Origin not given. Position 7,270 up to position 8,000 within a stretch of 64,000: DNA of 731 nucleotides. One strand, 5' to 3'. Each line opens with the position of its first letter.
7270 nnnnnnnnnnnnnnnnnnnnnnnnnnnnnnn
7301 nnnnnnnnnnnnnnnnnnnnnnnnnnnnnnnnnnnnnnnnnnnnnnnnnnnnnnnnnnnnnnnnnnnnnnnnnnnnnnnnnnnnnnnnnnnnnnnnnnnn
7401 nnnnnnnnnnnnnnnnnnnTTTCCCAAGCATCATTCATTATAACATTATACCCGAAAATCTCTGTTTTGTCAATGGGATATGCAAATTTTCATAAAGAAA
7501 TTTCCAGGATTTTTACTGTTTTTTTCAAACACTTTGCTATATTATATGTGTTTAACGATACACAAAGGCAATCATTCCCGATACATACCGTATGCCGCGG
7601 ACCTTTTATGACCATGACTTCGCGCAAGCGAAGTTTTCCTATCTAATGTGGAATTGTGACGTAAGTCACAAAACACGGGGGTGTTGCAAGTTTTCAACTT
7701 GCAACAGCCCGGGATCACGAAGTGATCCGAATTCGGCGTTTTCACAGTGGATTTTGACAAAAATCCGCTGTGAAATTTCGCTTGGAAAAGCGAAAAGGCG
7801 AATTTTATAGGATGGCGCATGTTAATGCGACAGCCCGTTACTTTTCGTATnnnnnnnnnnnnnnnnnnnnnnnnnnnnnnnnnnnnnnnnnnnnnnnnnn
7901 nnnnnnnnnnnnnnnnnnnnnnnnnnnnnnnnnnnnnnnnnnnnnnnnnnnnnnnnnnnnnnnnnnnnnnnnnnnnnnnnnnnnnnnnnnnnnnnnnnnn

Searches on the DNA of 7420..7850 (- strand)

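Call 61: search_rna_families(source=window, start=7420, end=7850, threshold=evalue, max_evalue=10)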
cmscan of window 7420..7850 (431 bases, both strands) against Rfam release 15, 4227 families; matches with E-value up to 10: 5.
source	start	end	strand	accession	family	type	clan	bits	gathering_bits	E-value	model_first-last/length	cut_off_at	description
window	7678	7710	-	RF02254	mir-35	Gene; miRNA;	CL00088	20.5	70.2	0.25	1-72/72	no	mir-35 microRNA precursor family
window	7481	7605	+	RF02590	Spy1186876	Gene; sRNA;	-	13.4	208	1.5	1-243/243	no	S. pyogenes small RNA 1186876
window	7721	7791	+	RF00706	mir-263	Gene; miRNA;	CL00093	13.1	51.3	3.5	1-86/86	no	mir-263 microRNA precursor family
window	7679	7710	-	RF01813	rdlD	Gene; antitoxin;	-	13.1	50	8.3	24-55/66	no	rdlD antitoxin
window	7617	7752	-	RF00015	U4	Gene; snRNA; splicing;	CL00007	12.8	46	1.6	1-138/138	no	U4 spliceosomal RNA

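Call 68: search_dna_similar(query=window:7600-7840:-, collection=phages, mode=distant, max_evalue=0.01, max_rows=10)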
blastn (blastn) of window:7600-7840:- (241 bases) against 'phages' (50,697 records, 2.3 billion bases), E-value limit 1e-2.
No match.

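Call 88: build_rna_model(alignment_id=A7, structure=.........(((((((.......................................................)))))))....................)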
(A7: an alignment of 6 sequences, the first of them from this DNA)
Model R1 built from alignment A7 (6 sequences, 98 columns); structure: as given.
model positions 45; base pairs 7; branch points 0; effective number of sequences 6; information 1.109 bits per position. Calibrated on 0.2 Mb of random sequence (short: E-values are rough).
structure used (alignment columns):
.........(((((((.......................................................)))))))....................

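Call 89: search_with_rna_model(model_id=R1, sources=[window, L020, L029], max_evalue=10, show_alignments=0)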
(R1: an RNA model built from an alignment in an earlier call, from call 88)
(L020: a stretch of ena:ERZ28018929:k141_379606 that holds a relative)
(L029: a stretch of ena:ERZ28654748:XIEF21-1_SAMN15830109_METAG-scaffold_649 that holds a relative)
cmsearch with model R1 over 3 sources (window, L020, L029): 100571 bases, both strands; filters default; matches with E-value up to 10: 14.
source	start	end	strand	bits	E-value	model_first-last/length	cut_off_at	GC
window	24457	24501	+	64.4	2.4e-11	1-45/45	no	0.38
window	7635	7679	-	60.9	1.3e-10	1-45/45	no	0.4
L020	1487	1531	+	60.9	1.3e-10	1-45/45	no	0.4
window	58292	58336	-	57.4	7.4e-10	1-45/45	no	0.36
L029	11374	11418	-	57.4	7.4e-10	1-45/45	no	0.36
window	39325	39369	+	56.9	9.6e-10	1-45/45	no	0.36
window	21314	21372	+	55.1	2.3e-09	1-45/45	no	0.51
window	29743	29839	+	53.6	4.8e-09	1-45/45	no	0.52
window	52257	52284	-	14.5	1.1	1-45/45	no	0.36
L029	5338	5365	-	14.5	1.1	1-45/45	no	0.36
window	42778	42817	+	12.6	2.8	1-45/45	no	0.32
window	4677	4720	+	11.1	5.9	1-45/45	no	0.2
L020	4446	4489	-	11.1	5.9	1-45/45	no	0.2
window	41197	41221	+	11.1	6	1-45/45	no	0.56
